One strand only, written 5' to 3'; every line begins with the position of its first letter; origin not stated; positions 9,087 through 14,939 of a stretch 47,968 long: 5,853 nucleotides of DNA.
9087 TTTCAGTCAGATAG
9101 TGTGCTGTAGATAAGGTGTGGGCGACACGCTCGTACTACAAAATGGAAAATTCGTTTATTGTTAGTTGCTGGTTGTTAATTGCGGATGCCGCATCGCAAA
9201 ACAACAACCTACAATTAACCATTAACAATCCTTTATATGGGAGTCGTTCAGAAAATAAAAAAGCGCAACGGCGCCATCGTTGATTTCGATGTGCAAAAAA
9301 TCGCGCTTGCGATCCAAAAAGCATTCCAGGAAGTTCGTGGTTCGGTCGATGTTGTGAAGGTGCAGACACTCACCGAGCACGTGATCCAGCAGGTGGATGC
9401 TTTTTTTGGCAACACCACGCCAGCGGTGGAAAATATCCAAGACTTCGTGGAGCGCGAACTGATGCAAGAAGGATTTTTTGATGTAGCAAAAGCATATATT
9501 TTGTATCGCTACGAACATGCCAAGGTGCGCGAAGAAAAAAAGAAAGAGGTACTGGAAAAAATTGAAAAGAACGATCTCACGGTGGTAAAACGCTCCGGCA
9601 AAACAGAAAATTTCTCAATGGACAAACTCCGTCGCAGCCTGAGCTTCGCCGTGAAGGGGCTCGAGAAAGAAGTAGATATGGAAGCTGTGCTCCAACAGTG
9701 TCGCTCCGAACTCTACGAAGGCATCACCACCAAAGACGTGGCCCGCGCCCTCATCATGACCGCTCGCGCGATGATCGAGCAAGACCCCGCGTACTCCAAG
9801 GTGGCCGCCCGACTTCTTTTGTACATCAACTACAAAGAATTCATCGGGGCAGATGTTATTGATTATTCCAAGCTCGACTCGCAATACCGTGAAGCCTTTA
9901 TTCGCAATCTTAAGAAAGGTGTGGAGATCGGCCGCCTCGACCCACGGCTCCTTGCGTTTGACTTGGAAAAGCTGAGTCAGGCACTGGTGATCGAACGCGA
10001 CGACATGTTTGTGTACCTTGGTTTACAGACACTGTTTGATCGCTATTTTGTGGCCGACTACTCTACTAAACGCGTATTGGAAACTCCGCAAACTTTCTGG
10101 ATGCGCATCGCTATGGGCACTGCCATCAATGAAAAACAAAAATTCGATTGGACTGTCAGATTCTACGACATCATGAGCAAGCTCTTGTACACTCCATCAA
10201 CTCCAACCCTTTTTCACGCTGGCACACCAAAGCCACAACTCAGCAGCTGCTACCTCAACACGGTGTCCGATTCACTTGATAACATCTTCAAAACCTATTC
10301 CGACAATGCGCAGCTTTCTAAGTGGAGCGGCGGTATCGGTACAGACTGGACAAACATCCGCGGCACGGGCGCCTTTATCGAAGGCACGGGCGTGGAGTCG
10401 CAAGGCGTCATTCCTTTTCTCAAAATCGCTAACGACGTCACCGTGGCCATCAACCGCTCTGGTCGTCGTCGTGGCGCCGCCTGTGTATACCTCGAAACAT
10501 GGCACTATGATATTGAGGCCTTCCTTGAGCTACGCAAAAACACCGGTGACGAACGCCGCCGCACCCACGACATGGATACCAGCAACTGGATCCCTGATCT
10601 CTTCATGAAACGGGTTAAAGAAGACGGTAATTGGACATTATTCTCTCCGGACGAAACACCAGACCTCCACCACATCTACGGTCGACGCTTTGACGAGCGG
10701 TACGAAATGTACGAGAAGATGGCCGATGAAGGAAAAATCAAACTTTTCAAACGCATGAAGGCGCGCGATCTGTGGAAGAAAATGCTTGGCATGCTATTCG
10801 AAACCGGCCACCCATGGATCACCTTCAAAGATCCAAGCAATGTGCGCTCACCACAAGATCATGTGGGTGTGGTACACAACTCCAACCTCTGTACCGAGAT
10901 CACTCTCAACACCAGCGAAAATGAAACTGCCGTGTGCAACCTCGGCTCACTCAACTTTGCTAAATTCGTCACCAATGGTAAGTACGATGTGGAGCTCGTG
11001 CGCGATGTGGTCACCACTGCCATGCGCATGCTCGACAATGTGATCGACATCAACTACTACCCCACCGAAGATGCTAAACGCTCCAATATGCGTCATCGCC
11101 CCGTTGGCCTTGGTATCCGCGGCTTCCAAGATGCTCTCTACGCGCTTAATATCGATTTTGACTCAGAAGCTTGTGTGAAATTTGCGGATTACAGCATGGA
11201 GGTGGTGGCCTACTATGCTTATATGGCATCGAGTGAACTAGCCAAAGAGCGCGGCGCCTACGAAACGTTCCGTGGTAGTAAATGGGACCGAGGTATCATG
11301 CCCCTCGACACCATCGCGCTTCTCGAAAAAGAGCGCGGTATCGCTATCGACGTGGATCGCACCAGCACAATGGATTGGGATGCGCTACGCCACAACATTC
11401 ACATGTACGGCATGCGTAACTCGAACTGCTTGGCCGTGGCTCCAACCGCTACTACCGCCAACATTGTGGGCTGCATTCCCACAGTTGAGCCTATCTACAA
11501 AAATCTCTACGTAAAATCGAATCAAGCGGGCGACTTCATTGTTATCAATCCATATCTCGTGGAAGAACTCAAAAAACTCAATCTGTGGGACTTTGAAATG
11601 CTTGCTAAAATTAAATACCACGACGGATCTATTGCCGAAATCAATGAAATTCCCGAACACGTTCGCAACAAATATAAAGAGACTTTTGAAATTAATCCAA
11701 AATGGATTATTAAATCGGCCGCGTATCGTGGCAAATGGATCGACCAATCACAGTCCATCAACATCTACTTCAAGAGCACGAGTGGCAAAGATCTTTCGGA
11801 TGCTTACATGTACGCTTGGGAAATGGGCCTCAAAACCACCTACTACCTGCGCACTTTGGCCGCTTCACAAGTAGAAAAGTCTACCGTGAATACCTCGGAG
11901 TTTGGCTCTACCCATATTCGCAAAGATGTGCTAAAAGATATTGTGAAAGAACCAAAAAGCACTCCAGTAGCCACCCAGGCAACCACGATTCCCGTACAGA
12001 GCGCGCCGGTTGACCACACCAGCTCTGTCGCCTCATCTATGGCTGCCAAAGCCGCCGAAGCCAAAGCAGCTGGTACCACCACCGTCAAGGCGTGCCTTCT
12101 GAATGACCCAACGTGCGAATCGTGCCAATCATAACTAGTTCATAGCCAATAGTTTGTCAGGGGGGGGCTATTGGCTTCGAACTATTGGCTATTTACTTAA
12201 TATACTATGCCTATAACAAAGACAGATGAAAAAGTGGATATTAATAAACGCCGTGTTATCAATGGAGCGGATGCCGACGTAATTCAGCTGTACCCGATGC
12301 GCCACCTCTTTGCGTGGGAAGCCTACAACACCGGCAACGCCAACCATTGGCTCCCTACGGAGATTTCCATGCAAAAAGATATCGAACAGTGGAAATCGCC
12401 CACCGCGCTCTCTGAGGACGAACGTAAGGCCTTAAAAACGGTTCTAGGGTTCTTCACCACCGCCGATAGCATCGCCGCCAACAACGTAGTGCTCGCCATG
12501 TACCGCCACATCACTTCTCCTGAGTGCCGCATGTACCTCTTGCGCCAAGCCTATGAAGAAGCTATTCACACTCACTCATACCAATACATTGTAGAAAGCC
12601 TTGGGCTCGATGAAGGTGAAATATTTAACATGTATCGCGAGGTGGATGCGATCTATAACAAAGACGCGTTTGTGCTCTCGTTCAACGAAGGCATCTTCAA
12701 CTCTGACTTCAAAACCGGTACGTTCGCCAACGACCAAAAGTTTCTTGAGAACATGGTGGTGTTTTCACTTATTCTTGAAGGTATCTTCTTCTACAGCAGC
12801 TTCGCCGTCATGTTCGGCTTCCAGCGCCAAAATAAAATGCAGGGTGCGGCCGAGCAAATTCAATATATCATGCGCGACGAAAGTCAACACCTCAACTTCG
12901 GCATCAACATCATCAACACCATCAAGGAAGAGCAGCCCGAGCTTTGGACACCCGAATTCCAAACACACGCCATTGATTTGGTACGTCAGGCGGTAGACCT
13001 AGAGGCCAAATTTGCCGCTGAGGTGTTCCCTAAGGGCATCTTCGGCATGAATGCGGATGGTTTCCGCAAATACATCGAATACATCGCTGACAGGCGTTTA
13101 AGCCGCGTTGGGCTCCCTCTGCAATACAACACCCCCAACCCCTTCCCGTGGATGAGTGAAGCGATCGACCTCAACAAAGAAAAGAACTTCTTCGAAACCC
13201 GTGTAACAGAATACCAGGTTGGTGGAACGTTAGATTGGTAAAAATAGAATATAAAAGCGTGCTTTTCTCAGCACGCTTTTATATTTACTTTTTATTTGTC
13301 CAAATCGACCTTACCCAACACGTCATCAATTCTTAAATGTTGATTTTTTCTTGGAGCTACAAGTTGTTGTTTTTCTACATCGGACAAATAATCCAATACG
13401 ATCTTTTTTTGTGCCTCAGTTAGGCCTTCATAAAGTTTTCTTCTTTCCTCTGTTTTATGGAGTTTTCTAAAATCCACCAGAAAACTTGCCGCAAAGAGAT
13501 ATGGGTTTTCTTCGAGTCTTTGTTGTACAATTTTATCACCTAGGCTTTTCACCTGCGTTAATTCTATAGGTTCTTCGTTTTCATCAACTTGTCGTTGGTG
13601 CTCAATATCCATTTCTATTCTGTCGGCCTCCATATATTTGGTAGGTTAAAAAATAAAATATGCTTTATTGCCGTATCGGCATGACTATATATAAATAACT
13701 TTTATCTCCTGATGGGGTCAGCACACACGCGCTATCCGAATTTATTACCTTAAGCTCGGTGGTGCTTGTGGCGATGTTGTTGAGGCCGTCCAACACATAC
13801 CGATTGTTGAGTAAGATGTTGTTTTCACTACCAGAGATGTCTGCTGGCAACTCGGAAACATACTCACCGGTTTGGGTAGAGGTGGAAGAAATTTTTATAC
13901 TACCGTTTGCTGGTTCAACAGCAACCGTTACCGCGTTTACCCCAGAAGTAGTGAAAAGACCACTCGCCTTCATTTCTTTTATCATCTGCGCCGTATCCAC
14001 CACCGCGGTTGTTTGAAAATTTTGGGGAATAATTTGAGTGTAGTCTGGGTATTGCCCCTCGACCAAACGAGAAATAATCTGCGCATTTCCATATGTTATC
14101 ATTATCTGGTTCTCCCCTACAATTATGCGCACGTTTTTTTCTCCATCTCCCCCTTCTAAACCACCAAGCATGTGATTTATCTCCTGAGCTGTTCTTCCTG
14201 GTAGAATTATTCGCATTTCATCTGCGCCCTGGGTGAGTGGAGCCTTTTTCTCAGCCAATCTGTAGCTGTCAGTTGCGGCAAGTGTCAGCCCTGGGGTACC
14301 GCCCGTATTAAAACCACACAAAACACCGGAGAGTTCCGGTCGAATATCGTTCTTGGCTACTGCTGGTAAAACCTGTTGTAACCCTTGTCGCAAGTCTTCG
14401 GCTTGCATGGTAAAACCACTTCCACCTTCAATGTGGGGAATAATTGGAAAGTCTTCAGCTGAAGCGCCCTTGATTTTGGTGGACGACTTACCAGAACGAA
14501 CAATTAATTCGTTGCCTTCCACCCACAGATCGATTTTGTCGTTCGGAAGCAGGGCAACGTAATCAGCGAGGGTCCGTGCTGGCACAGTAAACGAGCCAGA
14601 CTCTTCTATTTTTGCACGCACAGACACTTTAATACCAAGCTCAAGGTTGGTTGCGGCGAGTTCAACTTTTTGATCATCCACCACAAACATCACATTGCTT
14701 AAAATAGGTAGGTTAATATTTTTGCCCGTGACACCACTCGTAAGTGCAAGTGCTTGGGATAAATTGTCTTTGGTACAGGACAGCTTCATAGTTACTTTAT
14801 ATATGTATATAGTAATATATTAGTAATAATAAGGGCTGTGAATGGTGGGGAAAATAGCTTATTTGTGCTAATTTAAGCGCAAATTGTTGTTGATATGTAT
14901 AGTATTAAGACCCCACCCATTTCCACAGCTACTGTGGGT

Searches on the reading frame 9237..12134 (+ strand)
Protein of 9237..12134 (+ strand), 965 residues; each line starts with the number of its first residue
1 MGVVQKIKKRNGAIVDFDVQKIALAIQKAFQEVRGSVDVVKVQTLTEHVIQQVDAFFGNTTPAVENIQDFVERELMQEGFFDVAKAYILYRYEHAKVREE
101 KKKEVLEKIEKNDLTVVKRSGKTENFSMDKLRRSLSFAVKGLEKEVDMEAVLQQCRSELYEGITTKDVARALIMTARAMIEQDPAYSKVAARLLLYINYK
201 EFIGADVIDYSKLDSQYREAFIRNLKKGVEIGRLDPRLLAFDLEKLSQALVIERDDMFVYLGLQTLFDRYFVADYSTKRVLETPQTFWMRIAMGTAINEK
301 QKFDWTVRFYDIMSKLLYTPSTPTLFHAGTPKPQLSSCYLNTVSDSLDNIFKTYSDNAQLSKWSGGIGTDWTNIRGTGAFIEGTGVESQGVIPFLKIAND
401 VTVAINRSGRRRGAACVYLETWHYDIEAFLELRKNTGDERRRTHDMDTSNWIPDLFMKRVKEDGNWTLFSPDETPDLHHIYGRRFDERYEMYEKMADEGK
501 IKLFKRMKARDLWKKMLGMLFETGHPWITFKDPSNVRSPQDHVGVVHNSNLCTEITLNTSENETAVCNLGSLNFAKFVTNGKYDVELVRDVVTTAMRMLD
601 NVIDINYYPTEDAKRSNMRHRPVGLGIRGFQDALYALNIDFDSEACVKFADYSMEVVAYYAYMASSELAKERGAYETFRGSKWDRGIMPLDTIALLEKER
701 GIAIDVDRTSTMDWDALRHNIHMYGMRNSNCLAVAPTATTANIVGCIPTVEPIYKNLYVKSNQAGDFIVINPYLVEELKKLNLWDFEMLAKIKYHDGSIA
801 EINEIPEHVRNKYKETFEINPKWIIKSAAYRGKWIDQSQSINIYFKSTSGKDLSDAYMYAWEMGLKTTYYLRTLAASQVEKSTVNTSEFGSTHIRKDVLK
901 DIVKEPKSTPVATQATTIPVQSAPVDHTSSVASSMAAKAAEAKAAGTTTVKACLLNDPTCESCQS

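Call 14: search_protein_families(library=pfam, proteins=[window:9237-12134:+], max_evalue=0.00001)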
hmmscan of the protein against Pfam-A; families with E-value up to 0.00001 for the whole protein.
window:9237-12134:+ (965 aa): 3 families
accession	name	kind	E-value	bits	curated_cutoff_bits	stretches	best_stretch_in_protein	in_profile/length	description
PF02867.20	Ribonuc_red_lgC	-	2.8e-192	640.4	23.9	1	336-871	1-523/523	Ribonucleotide reductase, barrel domain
PF03477.21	ATP-cone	-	9e-33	113.1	25.8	2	6-95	2-87/88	ATP cone domain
PF00317.26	Ribonuc_red_lgN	-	3.9e-22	78.5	28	1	258-332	3-76/77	Ribonucleotide reductase, all-alpha domain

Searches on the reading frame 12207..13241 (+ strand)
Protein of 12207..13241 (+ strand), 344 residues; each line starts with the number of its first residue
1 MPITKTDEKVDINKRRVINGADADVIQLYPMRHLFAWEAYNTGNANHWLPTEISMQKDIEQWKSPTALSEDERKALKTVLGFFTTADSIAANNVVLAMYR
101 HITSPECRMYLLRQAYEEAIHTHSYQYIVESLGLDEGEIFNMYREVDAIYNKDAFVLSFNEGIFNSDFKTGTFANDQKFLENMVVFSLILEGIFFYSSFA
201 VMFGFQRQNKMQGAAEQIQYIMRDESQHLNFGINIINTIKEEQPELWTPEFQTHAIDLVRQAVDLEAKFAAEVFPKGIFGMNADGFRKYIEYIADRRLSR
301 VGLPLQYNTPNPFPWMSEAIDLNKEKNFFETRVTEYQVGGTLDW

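Call 14: search_protein_families(library=pfam, proteins=[window:12207-13241:+], max_evalue=0.00001)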
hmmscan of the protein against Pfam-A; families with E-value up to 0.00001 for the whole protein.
window:12207-13241:+ (344 aa): 1 family
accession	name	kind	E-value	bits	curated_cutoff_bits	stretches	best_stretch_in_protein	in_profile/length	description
PF00268.27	Ribonuc_red_sm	-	6.5e-90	301.7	33.6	1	26-312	2-281/281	Ribonucleotide reductase, small chain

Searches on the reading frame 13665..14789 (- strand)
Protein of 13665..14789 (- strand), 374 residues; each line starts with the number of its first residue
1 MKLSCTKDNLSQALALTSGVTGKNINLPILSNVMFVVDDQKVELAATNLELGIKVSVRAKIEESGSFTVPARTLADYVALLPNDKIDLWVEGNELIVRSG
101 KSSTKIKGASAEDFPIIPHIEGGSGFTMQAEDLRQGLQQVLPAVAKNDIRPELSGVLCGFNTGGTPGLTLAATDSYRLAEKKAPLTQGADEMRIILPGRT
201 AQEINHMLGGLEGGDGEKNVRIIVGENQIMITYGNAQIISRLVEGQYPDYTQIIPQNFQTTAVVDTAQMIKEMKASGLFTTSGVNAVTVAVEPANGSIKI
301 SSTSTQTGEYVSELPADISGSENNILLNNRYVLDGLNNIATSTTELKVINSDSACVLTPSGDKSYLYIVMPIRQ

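Call 14: search_protein_families(library=pfam, proteins=[window:13665-14789:-], max_evalue=0.00001)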
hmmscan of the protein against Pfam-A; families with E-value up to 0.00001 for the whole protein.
window:13665-14789:- (374 aa): 3 families
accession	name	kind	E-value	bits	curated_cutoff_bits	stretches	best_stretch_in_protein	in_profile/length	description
PF00712.24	DNA_pol3_beta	-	3.1e-30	105.2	24.4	1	1-118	1-120/120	DNA polymerase III beta subunit, N-terminal domain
PF02767.21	DNA_pol3_beta_2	-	2e-25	89.7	27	1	129-249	3-116/116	DNA polymerase III beta subunit, central domain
PF02768.20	DNA_pol3_beta_3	-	7.1e-20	71.5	27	1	252-373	2-121/121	DNA polymerase III beta subunit, C-terminal domain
